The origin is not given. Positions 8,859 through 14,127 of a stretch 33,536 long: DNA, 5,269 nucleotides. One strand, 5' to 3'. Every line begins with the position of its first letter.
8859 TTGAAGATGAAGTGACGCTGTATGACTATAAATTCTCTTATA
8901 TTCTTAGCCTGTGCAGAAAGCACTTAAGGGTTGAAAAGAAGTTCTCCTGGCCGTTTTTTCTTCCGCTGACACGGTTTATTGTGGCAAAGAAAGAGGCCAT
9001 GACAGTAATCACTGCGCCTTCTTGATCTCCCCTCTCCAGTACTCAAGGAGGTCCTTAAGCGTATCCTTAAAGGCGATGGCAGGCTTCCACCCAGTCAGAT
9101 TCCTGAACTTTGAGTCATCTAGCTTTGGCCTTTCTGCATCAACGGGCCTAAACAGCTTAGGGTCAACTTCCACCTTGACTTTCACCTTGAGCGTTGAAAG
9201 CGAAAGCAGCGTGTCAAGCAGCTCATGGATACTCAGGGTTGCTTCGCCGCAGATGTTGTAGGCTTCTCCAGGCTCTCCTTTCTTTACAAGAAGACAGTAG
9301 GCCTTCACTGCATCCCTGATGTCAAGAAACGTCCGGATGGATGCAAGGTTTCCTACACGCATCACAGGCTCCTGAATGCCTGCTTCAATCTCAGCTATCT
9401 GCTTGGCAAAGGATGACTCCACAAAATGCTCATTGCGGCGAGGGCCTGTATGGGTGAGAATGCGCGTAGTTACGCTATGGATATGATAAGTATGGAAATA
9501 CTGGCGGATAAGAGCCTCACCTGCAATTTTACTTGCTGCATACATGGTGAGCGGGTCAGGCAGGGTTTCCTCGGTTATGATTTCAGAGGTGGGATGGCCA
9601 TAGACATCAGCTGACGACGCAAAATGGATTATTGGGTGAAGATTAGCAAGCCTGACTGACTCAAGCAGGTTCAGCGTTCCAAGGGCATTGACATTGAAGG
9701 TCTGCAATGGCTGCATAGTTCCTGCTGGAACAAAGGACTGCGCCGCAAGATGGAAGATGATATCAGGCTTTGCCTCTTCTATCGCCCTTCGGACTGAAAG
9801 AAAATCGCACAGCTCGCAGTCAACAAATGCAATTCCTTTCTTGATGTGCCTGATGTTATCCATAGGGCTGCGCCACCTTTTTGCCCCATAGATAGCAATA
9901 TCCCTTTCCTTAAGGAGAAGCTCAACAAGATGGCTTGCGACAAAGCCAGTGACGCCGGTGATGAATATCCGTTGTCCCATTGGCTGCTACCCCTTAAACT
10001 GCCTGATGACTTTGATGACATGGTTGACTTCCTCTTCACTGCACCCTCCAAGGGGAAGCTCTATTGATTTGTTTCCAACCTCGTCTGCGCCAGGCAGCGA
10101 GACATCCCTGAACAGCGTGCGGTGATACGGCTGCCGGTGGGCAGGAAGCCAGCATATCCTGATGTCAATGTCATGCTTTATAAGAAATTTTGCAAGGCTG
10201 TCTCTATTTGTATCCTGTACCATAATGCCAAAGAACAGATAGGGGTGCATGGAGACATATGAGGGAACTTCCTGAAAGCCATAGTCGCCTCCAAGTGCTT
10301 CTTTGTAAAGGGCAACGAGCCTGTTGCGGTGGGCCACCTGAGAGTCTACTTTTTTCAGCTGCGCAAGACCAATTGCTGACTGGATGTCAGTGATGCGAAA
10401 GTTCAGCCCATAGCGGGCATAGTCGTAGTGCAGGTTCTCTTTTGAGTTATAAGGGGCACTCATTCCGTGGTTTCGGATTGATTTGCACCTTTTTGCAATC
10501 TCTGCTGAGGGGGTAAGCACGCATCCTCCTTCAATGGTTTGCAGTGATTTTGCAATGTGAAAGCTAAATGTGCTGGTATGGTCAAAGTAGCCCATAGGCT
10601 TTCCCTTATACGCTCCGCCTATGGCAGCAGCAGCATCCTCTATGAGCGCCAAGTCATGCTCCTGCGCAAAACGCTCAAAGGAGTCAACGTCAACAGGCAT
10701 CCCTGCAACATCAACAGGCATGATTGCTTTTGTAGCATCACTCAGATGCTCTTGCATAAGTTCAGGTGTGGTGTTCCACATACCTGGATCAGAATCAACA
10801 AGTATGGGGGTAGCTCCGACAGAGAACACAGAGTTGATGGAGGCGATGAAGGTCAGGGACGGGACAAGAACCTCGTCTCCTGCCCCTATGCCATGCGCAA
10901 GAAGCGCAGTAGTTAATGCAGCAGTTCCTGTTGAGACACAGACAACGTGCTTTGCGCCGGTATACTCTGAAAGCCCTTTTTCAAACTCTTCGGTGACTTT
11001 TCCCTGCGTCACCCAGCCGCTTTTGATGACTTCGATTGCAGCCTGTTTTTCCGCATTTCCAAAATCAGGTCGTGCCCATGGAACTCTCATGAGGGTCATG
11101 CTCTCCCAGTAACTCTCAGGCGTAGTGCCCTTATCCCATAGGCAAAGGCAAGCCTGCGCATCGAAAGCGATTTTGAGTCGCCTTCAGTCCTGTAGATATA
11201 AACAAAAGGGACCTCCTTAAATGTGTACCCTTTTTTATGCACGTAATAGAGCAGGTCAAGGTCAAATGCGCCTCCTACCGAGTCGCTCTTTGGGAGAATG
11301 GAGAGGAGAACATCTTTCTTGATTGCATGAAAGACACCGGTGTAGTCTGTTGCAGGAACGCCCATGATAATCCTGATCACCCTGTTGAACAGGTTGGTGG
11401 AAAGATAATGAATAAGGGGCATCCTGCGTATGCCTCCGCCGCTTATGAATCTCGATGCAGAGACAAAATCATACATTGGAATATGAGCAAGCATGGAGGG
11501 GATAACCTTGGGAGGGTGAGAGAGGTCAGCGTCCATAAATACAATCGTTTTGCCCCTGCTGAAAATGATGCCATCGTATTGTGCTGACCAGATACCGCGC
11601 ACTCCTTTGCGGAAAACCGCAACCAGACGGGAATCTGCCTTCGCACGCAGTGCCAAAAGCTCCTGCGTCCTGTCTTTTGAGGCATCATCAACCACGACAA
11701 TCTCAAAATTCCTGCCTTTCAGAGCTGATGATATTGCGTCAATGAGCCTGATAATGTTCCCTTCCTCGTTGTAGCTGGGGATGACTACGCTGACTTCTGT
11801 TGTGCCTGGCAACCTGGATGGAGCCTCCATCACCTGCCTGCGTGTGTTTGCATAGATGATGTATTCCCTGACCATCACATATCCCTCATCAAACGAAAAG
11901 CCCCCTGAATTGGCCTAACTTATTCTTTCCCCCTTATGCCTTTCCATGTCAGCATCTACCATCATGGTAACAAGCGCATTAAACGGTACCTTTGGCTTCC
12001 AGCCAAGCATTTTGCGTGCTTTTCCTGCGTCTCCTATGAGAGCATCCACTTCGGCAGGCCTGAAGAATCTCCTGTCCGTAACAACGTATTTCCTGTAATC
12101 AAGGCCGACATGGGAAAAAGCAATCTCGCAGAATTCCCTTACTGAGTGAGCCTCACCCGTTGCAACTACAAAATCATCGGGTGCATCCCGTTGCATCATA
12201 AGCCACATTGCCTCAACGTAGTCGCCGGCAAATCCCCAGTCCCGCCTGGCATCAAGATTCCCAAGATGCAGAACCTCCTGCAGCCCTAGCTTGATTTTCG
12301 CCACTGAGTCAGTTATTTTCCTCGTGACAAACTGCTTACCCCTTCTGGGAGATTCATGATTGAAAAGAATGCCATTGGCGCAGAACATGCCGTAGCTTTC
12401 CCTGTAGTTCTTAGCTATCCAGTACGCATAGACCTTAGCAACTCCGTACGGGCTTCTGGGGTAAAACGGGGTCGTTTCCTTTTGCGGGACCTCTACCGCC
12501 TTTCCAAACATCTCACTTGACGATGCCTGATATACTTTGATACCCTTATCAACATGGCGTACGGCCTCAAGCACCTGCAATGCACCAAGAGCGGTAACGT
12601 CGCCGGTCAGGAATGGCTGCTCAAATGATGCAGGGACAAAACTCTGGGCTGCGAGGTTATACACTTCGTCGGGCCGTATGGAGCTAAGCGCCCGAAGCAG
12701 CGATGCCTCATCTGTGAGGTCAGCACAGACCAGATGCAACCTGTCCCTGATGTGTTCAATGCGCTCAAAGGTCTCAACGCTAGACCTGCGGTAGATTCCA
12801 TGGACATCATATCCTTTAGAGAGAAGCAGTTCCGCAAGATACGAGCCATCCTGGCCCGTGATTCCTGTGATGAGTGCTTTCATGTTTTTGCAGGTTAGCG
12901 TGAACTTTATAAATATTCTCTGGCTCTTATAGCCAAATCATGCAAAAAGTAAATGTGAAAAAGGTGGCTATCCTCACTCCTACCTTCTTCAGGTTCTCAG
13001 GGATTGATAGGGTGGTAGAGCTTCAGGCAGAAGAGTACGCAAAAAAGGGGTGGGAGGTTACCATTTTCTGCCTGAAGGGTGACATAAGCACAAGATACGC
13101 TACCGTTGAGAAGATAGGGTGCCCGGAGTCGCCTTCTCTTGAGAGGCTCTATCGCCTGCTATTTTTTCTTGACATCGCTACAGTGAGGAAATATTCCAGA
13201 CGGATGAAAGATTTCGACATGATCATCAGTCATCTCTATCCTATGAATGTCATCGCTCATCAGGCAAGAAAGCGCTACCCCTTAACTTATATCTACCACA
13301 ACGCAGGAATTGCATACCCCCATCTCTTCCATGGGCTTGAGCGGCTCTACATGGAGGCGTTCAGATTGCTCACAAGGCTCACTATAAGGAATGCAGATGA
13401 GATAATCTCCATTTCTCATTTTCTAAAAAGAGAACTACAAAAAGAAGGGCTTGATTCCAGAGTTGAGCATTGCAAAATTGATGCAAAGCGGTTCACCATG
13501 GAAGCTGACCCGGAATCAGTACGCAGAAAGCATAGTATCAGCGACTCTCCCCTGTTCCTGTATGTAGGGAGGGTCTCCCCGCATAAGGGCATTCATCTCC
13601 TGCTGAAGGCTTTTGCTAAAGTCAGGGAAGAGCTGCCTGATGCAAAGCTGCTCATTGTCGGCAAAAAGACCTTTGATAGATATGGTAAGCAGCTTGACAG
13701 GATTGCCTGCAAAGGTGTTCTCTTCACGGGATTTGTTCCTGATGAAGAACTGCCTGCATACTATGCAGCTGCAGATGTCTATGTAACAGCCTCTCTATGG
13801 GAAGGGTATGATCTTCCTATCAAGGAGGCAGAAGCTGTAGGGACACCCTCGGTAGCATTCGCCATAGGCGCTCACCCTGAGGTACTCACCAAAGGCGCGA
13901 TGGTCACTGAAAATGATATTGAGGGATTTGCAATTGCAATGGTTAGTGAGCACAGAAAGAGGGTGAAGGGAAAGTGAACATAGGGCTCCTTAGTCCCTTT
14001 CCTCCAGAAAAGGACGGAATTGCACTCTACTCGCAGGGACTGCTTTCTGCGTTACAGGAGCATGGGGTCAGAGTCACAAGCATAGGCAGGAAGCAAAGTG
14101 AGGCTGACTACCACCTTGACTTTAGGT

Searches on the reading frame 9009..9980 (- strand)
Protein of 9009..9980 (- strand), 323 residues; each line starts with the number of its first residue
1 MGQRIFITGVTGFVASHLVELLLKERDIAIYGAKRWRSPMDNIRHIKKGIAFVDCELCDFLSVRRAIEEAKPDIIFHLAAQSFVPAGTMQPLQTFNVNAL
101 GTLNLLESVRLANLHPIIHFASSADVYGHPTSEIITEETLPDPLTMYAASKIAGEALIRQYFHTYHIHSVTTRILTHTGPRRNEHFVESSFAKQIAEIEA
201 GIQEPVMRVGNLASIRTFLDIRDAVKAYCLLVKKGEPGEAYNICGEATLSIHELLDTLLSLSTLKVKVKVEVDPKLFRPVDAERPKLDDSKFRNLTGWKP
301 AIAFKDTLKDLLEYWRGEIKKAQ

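Call 6: search_protein_families(library=pfam, proteins=[window:9009-9980:-], max_evalue=0.001)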
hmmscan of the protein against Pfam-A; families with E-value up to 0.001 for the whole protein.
window:9009-9980:- (323 aa): 6 families
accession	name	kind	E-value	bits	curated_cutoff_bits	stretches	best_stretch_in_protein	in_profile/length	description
PF16363.11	GDP_Man_Dehyd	-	6e-70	236.8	27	1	6-310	1-331/332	GDP-mannose 4,6 dehydratase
PF01370.27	Epimerase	-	1.8e-49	168.7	20.9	1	5-244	1-240/240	NAD dependent epimerase/dehydratase family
PF04321.23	RmlD_sub_bind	-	3.7e-15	56.2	27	1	4-167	2-145/287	RmlD substrate binding domain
PF01073.25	3Beta_HSD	-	6.7e-13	48.7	22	1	7-159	2-158/280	3-beta hydroxysteroid dehydrogenase/isomerase family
PF02719.21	Polysacc_synt_2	-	3.5e-09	36.7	20.2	1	5-120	1-126/293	Polysaccharide biosynthesis protein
PF07993.18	NAD_binding_4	-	3.7e-09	36.6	20.1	0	71-173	88-203/258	Male sterility protein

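Call 79: search_protein_families(library=ncbifam, proteins=[window:9009-9980:-], max_evalue=1e-10)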
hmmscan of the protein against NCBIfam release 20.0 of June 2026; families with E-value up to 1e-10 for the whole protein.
window:9009-9980:- (323 aa): 16 families
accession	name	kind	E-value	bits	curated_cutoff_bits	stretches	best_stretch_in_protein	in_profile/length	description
TIGR01181.1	dTDP_gluc_dehyt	equivalog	1.7e-42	145.6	365.1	1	5-316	2-312/321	dTDP-glucose 4,6-dehydratase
TIGR01472.1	gmd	equivalog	6.1e-41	140.8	415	1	5-314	3-337/342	GDP-mannose 4,6-dehydratase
TIGR04180.1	EDH_00030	hypoth_equivalog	2.4e-34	118.8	475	1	5-301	1-295/297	NAD-dependent 4,6-dehydratase LegB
TIGR01179.1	galE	equivalog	2.5e-29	102.1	262.3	1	4-312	1-322/332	UDP-glucose 4-epimerase GalE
NF007582.0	PRK10217.1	equivalog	1.5e-26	93.4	698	1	3-313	2-329/355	dTDP-glucose 4,6-dehydratase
TIGR02622.1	CDP_4_6_dhtase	equivalog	3e-26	92.4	278.45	1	2-318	4-333/352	CDP-glucose 4,6-dehydratase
NF007490.0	PRK10084.1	subfamily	6.4e-24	84.6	649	1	4-315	2-334/361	dTDP-glucose 4,6-dehydratase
NF043036.1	ErythonDh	equivalog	6e-17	61.8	325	1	4-306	2-311/321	D-erythronate dehydrogenase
TIGR03466.1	HpnA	hypoth_equivalog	4.8e-16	58.5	367.65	1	4-276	2-259/327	hopanoid-associated sugar epimerase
NF011728.1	PRK15181.1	equivalog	2.1e-15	56.6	760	1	3-315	16-337/348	Vi polysaccharide biosynthesis UDP-N-acetylglucosaminuronic acid C-4 epimerase TviC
TIGR01214.1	rmlD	equivalog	3.9e-14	52.4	224.05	1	4-170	1-147/285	dTDP-4-dehydrorhamnose reductase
TIGR02197.1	heptose_epim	equivalog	5.5e-14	52.1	274.6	1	5-261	1-259/316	ADP-glyceromanno-heptose 6-epimerase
NF052578.1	StrlDmthSdmBMthl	equivalog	1.3e-12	48.2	600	1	6-280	4-262/328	sterol demethylase protein SdmB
NF047922.1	GDPFucSynFcl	equivalog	1.3e-12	47.8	500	1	2-315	2-301/308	GDP-L-fucose synthase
NF007956.0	PRK10675.1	subfamily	1.1e-11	44.5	394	1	4-161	2-163/338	UDP-glucose 4-epimerase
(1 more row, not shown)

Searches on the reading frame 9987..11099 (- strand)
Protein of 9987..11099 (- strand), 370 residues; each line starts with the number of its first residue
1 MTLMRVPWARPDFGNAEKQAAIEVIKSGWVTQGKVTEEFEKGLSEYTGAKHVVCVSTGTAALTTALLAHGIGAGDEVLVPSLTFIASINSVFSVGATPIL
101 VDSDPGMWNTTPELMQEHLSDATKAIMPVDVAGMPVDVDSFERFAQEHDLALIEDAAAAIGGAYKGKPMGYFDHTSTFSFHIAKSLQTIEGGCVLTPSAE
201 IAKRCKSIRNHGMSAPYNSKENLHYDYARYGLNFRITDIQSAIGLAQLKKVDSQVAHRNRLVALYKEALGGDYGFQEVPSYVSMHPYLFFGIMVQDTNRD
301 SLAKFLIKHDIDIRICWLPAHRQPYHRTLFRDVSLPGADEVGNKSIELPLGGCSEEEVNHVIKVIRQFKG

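Call 6: search_protein_families(library=pfam, proteins=[window:9987-11099:-], max_evalue=0.001)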
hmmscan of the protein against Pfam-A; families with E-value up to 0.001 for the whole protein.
window:9987-11099:- (370 aa): 2 families
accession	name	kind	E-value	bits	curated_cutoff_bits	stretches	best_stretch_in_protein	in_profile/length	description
PF01041.23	DegT_DnrJ_EryC1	-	4.5e-98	329.2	19.8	1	14-365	4-359/360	DegT/DnrJ/EryC1/StrS aminotransferase family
PF00155.27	Aminotran_1_2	-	0.00017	21.4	19.7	1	35-124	43-142/361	Aminotransferase class I and II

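Call 79: search_protein_families(library=ncbifam, proteins=[window:9987-11099:-], max_evalue=1e-10)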
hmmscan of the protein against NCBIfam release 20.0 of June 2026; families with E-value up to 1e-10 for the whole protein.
window:9987-11099:- (370 aa): 7 families
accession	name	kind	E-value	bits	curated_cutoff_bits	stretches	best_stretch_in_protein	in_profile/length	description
TIGR03588.1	PseC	equivalog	3.9e-84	282.8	423.5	1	6-367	2-378/380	UDP-4-amino-4,6-dideoxy-N-acetyl-beta-L-altrosamine transaminase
NF008658.2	PRK11658.1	equivalog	1.1e-73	248.1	631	1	6-367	5-375/379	UDP-4-amino-4-deoxy-L-arabinose aminotransferase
TIGR04181.1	NHT_00031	hypoth_equivalog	1.1e-69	235.1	420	1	7-349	2-357/359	LegC family aminotransferase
NF008687.0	PRK11706.1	equivalog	6.5e-53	179.8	375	1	6-368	2-373/375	dTDP-4-amino-4,6-dideoxygalactose transaminase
NF011936.0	PRK15407.1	equivalog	5.3e-49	167.1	423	1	7-213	38-252/440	lipopolysaccharide biosynthesis protein RfbH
TIGR04427.1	PLP_DesI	equivalog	8e-49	166.8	650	1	24-366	41-380/390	dTDP-4-dehydro-6-deoxyglucose aminotransferase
TIGR02379.1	ECA_wecE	subfamily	1.1e-40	139.6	434.85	1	6-367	2-373/376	dTDP-4-amino-4,6-dideoxy-D-glucose transaminase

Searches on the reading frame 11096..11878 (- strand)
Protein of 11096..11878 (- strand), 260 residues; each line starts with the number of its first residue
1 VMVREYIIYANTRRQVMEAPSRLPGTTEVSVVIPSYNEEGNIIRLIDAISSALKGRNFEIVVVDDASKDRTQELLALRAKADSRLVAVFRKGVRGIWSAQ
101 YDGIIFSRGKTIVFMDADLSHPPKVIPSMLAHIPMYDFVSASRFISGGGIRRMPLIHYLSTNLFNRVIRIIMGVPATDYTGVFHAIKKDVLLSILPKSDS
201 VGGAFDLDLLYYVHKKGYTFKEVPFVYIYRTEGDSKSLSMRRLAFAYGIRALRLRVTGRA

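Call 7: search_protein_families(library=pfam, proteins=[window:11096-11878:-], max_evalue=0.001)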
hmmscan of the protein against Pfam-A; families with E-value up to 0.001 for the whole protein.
window:11096-11878:- (260 aa): 2 families
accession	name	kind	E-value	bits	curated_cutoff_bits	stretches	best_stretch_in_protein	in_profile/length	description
PF00535.33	Glycos_transf_2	-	3.2e-26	92.7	23.3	1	30-191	1-164/168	Glycosyl transferase family 2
PF13641.12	Glyco_tranf_2_3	-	7.3e-07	29.9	27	1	29-238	3-219/230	Glycosyltransferase like family 2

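Call 79: search_protein_families(library=ncbifam, proteins=[window:11096-11878:-], max_evalue=1e-10)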
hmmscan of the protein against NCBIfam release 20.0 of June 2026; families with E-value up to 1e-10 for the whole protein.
window:11096-11878:- (260 aa): 8 families
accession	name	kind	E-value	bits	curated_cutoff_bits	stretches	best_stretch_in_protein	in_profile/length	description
NF007986.1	PRK10714.1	equivalog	2.6e-19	69.4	529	1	27-246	6-219/316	undecaprenyl-phosphate 4-deoxy-4-formamido-L-arabinose transferase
NF047588.1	GlcsyltransPgfSStrep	equivalog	7e-19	68.2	500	1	28-196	2-169/308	glycosyltransferase PgfS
NF041875.1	EPS_EpsD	equivalog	6.9e-16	58.5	370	1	29-248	1-224/325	exopolysaccharide biosynthesis glycosyltransferase EpsD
NF041391.1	DPhHxTase_Halo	equivalog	1.1e-13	50.6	375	1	35-231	3-187/213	dolichyl-phosphate hexose transferase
TIGR03937.1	PgaC_IcaA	equivalog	1.5e-13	50.5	422.3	1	15-133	33-150/407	poly-beta-1,6-N-acetyl-D-glucosamine synthase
TIGR03965.1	mycofact_glyco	equivalog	3.5e-13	49.2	280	1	16-133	63-179/467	mycofactocin biosynthesis glycosyltransferase MftF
NF047683.1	TeichurnBiosyTuaG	equivalog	7e-13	48.8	400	1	27-120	6-98/252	teichuronic acid biosynthesis protein TuaG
NF010496.0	PRK13915.1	equivalog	1.4e-12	47.3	262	1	25-131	29-140/307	glucosyl-3-phosphoglycerate synthase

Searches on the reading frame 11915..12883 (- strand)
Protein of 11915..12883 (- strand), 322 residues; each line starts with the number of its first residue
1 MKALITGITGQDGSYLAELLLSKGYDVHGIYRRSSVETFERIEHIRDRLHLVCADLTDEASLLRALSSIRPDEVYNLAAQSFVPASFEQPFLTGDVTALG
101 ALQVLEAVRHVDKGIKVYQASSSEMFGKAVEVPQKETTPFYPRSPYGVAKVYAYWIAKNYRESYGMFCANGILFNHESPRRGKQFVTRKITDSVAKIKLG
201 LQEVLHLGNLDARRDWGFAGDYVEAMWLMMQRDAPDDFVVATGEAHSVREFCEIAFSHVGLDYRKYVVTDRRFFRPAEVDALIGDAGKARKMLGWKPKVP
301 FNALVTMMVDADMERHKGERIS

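Call 7: search_protein_families(library=pfam, proteins=[window:11915-12883:-], max_evalue=0.001)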
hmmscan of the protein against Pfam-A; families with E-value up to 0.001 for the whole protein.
window:11915-12883:- (322 aa): 4 families
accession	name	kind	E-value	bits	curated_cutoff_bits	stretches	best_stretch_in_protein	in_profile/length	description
PF16363.11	GDP_Man_Dehyd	-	1.1e-135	452.9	27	1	4-308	1-332/332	GDP-mannose 4,6 dehydratase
PF01370.27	Epimerase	-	3.8e-72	243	20.9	1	3-241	1-240/240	NAD dependent epimerase/dehydratase family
PF04321.23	RmlD_sub_bind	-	7.1e-10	38.9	27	1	1-151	1-130/287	RmlD substrate binding domain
PF02719.21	Polysacc_synt_2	-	0.00057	19.6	20.2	1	4-110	2-117/293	Polysaccharide biosynthesis protein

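Call 79: search_protein_families(library=ncbifam, proteins=[window:11915-12883:-], max_evalue=1e-10)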
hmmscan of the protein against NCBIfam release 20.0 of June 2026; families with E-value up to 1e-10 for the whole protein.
window:11915-12883:- (322 aa): 8 families
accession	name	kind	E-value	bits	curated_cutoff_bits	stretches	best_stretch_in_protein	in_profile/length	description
TIGR01472.1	gmd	equivalog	1.8e-139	464.7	415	1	2-314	2-340/342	GDP-mannose 4,6-dehydratase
TIGR04180.1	EDH_00030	hypoth_equivalog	3.3e-33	115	475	1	4-299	2-296/297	NAD-dependent 4,6-dehydratase LegB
TIGR01181.1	dTDP_gluc_dehyt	equivalog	3.7e-25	88.7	365.1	1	3-309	2-308/321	dTDP-glucose 4,6-dehydratase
TIGR02622.1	CDP_4_6_dhtase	equivalog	1.4e-23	83.6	278.45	1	2-164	6-172/352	CDP-glucose 4,6-dehydratase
TIGR01179.1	galE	equivalog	7.6e-23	80.8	262.3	1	3-166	2-166/332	UDP-glucose 4-epimerase GalE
NF043036.1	ErythonDh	equivalog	6.5e-13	48.6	325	1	1-160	1-163/321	D-erythronate dehydrogenase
NF007490.0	PRK10084.1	subfamily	4.1e-11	42.5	649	0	1-309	1-331/361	dTDP-glucose 4,6-dehydratase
NF007956.0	PRK10675.1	subfamily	9.7e-11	41.4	394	0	1-156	1-159/338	UDP-glucose 4-epimerase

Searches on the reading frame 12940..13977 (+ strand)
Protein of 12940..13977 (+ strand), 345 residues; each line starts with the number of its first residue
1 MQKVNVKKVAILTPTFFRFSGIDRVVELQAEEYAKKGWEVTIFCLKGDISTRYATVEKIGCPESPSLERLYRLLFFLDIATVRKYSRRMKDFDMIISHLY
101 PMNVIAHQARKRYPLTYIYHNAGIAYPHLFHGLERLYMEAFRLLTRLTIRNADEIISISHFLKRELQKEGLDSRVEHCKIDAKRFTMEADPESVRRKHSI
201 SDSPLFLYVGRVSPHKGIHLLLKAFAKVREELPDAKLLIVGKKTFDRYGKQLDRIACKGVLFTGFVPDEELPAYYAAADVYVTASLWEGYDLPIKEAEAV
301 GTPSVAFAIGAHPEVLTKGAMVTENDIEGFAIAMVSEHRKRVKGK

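Call 7: search_protein_families(library=pfam, proteins=[window:12940-13977:+], max_evalue=0.001)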
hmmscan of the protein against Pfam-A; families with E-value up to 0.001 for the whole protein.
window:12940-13977:+ (345 aa): 5 families
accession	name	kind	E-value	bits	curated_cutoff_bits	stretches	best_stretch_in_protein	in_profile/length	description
PF13692.12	Glyco_trans_1_4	-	5e-29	101.8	27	1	204-335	2-137/142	Glycosyl transferases group 1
PF00534.26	Glycos_transf_1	-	9.5e-29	100.6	26.4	1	194-331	5-149/172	Glycosyl transferases group 1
PF13439.12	Glyco_transf_4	-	4.8e-18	66.2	28.5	1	20-175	2-159/170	Glycosyltransferase Family 4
PF13579.12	Glyco_trans_4_4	-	1.8e-14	54.8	29.7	1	20-173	1-149/158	Glycosyl transferase 4-like domain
PF20706.3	GT4-conflict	-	2.2e-08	34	26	1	144-305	139-309/385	Family 4 Glycosyltransferase in conflict systems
